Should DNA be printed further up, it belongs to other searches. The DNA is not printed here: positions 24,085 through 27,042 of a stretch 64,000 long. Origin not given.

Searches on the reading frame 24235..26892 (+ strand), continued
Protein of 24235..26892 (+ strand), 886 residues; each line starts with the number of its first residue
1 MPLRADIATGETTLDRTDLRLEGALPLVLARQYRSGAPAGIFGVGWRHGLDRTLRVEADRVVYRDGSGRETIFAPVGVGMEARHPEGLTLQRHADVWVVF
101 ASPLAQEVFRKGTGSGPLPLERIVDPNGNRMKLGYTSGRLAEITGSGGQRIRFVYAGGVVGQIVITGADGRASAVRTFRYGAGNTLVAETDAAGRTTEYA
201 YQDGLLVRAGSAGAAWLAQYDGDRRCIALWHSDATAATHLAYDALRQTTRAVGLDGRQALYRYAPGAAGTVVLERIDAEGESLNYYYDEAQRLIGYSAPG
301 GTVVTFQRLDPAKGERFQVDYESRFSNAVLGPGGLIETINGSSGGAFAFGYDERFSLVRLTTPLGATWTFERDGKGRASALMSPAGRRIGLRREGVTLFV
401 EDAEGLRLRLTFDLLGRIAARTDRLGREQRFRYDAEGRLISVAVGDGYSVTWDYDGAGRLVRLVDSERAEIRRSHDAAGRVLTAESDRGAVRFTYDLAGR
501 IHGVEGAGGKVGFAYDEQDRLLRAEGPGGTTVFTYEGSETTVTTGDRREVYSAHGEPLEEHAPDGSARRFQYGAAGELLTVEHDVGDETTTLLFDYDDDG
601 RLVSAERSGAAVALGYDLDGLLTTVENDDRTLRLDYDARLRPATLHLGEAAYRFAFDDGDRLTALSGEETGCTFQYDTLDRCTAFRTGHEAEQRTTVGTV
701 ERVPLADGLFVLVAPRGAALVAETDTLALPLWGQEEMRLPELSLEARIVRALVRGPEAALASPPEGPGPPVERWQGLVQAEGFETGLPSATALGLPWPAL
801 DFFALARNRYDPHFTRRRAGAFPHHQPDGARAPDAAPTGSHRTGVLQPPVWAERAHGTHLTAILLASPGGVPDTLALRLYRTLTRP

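Call 44: fold_search(model_id=the predicted structure, library=pdb)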
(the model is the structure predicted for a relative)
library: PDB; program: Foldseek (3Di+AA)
matches with E <= 10: 1381; with E <= 0.001: 265
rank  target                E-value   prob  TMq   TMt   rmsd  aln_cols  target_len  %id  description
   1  8qja_A                8.3e-48  1.00  0.29  0.26  19.7       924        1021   19  T6SS-linked Rhs repeat protein - Advenella mimigardefordensis VgrG-Rhs core (released 2024-09-25)
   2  8qja_D                1.3e-47  1.00  0.30  0.27  19.4       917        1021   18  T6SS-linked Rhs repeat protein - Advenella mimigardefordensis VgrG-Rhs core (released 2024-09-25)
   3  8qja_B                3.3e-47  1.00  0.31  0.28  16.7       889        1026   19  T6SS-linked Rhs repeat protein - Advenella mimigardefordensis VgrG-Rhs core (released 2024-09-25)
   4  8qja_C                1.6e-46  1.00  0.32  0.29  16.5       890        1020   19  T6SS-linked Rhs repeat protein - Advenella mimigardefordensis VgrG-Rhs core (released 2024-09-25)
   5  8qjc                  6.9e-44  1.00  0.35  0.30  22.5       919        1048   18  T6SS-linked Rhs repeat protein - Salmonella bongori Rhs-core domain with toxin domain (released 2024-09-25)
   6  8qjd_B                9.2e-44  1.00  0.35  0.30  23.1       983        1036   17  T6SS-linked Rhs repeat protein - Salmonella bongori Rhs-core domain (released 2024-09-25)
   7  8qjb_A                1.4e-43  1.00  0.36  0.31  15.7       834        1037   20  T6SS-linked Rhs repeat protein - Salmonella bongori Rhs-core domain extended N-terminus (released 2024-09-25)
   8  8cp6_B                3.6e-42  1.00  0.32  0.26  23.7       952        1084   18  Type six secretion system exported effector 5 (Tse5) (released 2023-12-06)
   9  7q97_A                9.0e-42  1.00  0.45  0.39  19.2       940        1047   19  Structure of the bacterial type VI secretion system effector RhsA. (released 2021-12-22)
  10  7pq5                  3.7e-40  1.00  0.34  0.30  17.4       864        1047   19  Photorhabdus laumondii T6SS-associated Rhs protein carrying the Tre23 toxin domain (released 2021-12-01)
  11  8uxt                  3.2e-38  1.00  0.27  0.19  20.6       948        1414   14  Acinetobacter baumannii Tse15 Rhs effector, toxin cleavage mutant (D1369N, D1391N) (released 2024-10-09)
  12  8h8b                  7.4e-37  1.00  0.50  0.44  10.8       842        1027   17  Type VI secretion system effector RhsP in its pre-autoproteolysis and monomeric form (released 2023-01-18)
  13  8uy4_A                1.1e-36  1.00  0.24  0.18  21.8       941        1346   14  Acinetobacter baumannii Tse15 Rhs effector (released 2024-10-09)
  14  8h8a_A                1.1e-32  1.00  0.32  0.30  14.8       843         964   16  Type VI secretion system effector RhsP in its post-autoproteolysis and monomeric form (released 2023-01-18)
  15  9ifo_A                6.1e-31  1.00  0.35  0.25  16.9       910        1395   15  Structure of Teneurin-Like Protein (TLP) (released 2026-03-11)
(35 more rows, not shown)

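Call 61: find_encoding_contigs(protein=P0001, flank=1000, max_places=2)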
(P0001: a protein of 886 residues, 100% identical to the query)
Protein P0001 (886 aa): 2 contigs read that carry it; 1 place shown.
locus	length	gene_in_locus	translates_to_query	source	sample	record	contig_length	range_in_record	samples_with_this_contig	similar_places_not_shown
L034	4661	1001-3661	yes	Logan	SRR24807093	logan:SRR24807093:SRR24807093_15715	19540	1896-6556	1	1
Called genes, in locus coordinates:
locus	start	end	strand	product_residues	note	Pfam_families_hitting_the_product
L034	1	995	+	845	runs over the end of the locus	PF05954:Phage_GPD, PF04717:Phage_base_V (weak), PF13296:T6SS_Vgr, PF10106:DUF2345 (weak), PF04790:Sarcoglycan_1 (weak), PF10106:DUF2345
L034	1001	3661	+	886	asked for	PF20148:DUF6531, PF25023:TEN_YD-shell (faint), PF05593:RHS_repeat (weak)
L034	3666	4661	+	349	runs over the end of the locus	-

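Call 87: find_encoding_contigs(protein=P0024, flank=8000, max_places=2)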
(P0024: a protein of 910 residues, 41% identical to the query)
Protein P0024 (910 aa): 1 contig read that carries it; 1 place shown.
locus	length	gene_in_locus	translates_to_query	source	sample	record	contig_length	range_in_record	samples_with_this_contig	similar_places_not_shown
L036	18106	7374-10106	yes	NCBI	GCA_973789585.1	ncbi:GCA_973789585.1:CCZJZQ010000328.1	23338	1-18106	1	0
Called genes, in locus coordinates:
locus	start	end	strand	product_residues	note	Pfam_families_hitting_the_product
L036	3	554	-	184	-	?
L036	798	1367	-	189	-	PF07638:Sigma70_ECF, PF08281:Sigma70_r4_2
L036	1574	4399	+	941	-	-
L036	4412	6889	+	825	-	PF05954:Phage_GPD, PF10106:DUF2345 (weak)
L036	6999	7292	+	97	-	PF05488:PAAR_motif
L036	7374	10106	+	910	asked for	PF20148:DUF6531, PF05593:RHS_repeat (weak), PF25023:TEN_YD-shell, PF05593:RHS_repeat, PF25023:TEN_YD-shell, PF05593:RHS_repeat (weak)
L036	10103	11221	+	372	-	-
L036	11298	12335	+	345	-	PF09937:DUF2169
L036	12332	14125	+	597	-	PF00069:Pkinase, PF07714:PK_Tyr_Ser-Thr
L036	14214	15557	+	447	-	-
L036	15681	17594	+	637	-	PF05591:T6SS_VipA, PF05943:VipB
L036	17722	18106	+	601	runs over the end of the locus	PF00498:FHA, PF16697:Yop-YscD_cpl (weak), PF01464:SLT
